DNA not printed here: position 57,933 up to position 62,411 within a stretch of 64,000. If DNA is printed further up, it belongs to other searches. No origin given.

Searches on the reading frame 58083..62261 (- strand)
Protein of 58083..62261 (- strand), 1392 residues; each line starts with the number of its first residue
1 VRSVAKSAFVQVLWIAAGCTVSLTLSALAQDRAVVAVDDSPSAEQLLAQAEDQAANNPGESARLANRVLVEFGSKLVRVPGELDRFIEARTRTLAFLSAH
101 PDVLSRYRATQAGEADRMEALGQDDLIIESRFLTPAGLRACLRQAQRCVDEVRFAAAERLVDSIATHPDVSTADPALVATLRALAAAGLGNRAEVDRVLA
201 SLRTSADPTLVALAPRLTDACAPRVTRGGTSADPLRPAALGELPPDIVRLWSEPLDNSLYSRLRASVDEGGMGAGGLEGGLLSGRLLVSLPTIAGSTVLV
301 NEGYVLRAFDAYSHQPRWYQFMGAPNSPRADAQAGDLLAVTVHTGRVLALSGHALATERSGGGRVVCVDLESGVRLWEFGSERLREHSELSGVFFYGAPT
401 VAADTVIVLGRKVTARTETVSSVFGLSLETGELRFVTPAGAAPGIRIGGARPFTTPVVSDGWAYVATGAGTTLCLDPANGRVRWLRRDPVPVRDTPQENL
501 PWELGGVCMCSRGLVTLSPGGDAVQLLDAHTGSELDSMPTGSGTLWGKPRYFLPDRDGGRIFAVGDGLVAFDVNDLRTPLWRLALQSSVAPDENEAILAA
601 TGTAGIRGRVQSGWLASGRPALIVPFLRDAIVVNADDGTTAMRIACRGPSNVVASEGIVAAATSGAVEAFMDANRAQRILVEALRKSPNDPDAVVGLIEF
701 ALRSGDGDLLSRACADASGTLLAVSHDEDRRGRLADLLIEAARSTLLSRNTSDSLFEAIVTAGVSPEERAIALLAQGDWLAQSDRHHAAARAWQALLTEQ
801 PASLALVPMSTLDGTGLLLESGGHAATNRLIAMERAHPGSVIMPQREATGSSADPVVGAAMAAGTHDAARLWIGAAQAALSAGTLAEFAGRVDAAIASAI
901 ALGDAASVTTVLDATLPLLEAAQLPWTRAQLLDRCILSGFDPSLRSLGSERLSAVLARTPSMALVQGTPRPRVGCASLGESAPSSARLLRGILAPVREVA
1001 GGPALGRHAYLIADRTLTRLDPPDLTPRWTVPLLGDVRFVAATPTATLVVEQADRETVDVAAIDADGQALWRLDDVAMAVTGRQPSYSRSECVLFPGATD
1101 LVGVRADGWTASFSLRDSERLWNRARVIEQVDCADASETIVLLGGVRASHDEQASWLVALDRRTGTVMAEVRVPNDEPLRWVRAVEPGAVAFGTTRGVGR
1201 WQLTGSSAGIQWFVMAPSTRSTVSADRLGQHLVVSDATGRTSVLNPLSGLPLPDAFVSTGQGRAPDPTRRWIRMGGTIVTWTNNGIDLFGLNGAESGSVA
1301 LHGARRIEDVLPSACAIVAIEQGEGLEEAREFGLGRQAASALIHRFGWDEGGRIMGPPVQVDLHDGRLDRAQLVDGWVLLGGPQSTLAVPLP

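Call 5: search_protein_families(library=pfam, proteins=[window:58083-62261:-], max_evalue=0.01)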
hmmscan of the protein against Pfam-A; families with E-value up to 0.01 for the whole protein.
window:58083-62261:- (1392 aa): 3 families
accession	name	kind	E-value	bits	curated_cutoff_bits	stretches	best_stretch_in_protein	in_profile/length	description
PF13360.13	PQQ_2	-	3.2e-14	53.6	27.6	3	303-484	3-142/233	Outer membrane protein assembly factor BamB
PF01011.28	PQQ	-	0.00061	19.1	26.7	0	454-490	51-87/595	Glucose/ethanol/alcohol dehydrogenase, beta-propeller domain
PF14559.12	TPR_19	-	0.0043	17.8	25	1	672-708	6-42/68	Tetratricopeptide repeat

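Call 23: find_related_loci(query=A2, collection=genome_contigs, flank=6000)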
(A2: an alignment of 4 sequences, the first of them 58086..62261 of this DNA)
Query A2 (1392 aa) in genome_contigs; peptide patterns used: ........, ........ (x = any residue, [..] = any of these).
76 stretches matched a pattern; 13 encode a relative of the query (tblastn E <= 1e-3); 11 distinct loci.
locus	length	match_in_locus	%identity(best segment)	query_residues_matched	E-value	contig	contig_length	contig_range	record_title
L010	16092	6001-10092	49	27-1392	0e+0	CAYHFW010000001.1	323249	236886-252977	MAG TPA_asm: uncultured Singulisphaera sp. isolate ERP119702_co1_285 genome assembly, contig: NODE_4_length_323249_cov_1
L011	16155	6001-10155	47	5-1392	0e+0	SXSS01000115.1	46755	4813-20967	MAG: Planctomycetia bacterium isolate F1-140-MAGs090 F1-140__c309608, whole genome shotgun sequence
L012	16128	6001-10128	46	16-1392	0e+0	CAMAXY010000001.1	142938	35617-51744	MAG: Singulisphaera sp. GP187 isolate ME-21oct19-76 genome assembly, contig: ME-21oct19-C117, whole genome shotgun seque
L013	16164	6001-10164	47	12-1392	0e+0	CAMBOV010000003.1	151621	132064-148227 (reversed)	MAG: Singulisphaera sp. GP187 isolate MH-09jul19-142 genome assembly, contig: MH-09jul19-C134, whole genome shotgun sequ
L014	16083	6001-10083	46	28-1392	0e+0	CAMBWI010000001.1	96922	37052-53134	MAG: Singulisphaera sp. GP187 isolate TrH-03may19-212 genome assembly, contig: TrH-03may19-C183, whole genome shotgun se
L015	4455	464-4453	45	13-1343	0e+0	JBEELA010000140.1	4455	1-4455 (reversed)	MAG: Planctomycetota bacterium isolate columbiariver1_2019_sw_WHONDRS-S19S_0075_B_bin.100 scaffold_787260, whole genome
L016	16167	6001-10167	48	1-1392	0e+0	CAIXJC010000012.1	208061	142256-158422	uncultured bacterium isolate LJ_bin-0783 genome assembly, contig: bin-0783:12/85, whole genome shotgun sequence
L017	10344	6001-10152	46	5-1392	0e+0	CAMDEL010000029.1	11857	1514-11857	MAG: Singulisphaera sp. GP187 isolate TE-11nov19-35 genome assembly, contig: TE-11nov19-C9460, whole genome shotgun sequ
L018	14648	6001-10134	48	9-1392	0e+0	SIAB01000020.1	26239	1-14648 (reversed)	MAG: Phycisphaerales bacterium isolate Baikal-deep-G163 BACOMB-C8578, whole genome shotgun sequence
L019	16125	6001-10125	49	15-1392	0e+0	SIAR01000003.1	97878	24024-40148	MAG: Phycisphaerales bacterium isolate Baikal-deep-G179 BACOMB-C557, whole genome shotgun sequence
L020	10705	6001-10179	46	2-1392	0e+0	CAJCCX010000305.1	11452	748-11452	uncultured bacterium isolate Loc090402-8m_bin-0938 genome assembly, contig: bin-0938:305/308, whole genome shotgun seque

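Call 42: search_protein_families(library=ncbifam, proteins=[L012:10195-10860:+, window:58083-62261:-], max_evalue=0.1)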
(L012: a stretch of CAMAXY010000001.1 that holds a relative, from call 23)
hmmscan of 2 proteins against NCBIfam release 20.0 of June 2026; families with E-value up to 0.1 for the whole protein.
L012:10195-10860:+ (221 aa): 1 family
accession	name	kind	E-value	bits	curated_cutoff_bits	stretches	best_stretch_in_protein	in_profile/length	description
NF047418.1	teichoic_AuxB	equivalog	0.094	11.7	300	0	31-204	163-326/345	lipoteichoic acid stability factor AuxB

window:58083-62261:- (1392 aa): 4 families
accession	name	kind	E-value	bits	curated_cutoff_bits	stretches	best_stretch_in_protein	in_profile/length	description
NF008351.0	PRK11138.1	equivalog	0.00052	18.6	423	1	362-491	78-191/394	outer membrane protein assembly factor BamB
NF008755.0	PRK11788.1-3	equivalog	0.0018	17.7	430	1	721-811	166-255/388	lipopolysaccharide assembly protein LapB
TIGR03300.1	assembly_YfgL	equivalog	0.0085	14.8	285.2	0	363-487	75-172/377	outer membrane protein assembly factor BamB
NF041516.1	PA2928_fam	subfamily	0.042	13.2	70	0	1014-1064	313-365/376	PA2928 family protein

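Call 43: search_protein_families(library=padloc, proteins=[L012:10195-10860:+, window:58083-62261:-], max_evalue=0.1)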
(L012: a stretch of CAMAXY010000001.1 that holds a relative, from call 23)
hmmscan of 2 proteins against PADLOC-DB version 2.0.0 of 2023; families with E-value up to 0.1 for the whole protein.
L012:10195-10860:+ (221 aa): 0 families

window:58083-62261:- (1392 aa): 0 families

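Call 44: search_protein_families(library=phrogs, proteins=[L012:10195-10860:+], max_evalue=0.1)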
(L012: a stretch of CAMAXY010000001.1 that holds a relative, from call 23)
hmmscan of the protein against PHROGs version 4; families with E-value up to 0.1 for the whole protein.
L012:10195-10860:+ (221 aa): 0 families
